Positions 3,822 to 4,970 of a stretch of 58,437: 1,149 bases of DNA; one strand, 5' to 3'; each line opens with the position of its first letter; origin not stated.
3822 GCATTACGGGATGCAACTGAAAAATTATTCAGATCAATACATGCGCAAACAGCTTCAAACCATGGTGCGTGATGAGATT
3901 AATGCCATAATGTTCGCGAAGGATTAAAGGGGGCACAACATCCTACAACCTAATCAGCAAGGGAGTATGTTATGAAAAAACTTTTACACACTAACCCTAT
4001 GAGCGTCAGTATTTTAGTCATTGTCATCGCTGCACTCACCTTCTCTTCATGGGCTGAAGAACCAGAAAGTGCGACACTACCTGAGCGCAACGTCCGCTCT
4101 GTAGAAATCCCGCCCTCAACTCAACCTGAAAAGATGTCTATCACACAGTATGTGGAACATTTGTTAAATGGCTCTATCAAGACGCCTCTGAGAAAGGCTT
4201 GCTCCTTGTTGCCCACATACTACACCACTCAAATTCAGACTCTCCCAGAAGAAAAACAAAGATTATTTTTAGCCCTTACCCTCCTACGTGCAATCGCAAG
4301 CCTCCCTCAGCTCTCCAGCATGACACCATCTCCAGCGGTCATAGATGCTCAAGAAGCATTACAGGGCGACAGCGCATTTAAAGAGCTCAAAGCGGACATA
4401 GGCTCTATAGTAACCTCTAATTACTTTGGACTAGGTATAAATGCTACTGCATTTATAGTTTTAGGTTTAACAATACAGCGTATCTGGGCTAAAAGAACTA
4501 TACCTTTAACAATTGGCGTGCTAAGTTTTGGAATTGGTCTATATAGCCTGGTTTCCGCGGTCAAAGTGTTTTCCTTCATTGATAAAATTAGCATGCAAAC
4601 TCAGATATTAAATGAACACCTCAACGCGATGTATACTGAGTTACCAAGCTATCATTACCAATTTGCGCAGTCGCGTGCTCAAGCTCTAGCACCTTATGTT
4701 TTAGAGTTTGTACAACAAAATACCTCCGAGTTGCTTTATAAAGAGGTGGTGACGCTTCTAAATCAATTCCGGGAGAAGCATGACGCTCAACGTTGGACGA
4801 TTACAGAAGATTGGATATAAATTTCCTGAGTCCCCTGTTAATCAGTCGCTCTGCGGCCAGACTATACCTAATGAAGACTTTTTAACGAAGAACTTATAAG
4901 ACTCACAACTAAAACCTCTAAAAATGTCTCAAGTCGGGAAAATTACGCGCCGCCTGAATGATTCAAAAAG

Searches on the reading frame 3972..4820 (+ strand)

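Call 63: search_protein_families(library=pfam, proteins=[window:3972-4820:+], max_evalue=0.00001)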
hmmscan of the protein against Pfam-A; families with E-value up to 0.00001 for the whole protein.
window:3972-4820:+ (282 aa): 0 families

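Call 78: search_protein_families(library=pfam, proteins=[window:3972-4820:+], max_evalue=0.05)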
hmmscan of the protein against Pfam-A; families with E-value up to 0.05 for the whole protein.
window:3972-4820:+ (282 aa): 1 family
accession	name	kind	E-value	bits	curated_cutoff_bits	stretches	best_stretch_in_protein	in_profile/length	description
PF01231.23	IDO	-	0.033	13.4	26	1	203-270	277-349/412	Indoleamine 2,3-dioxygenase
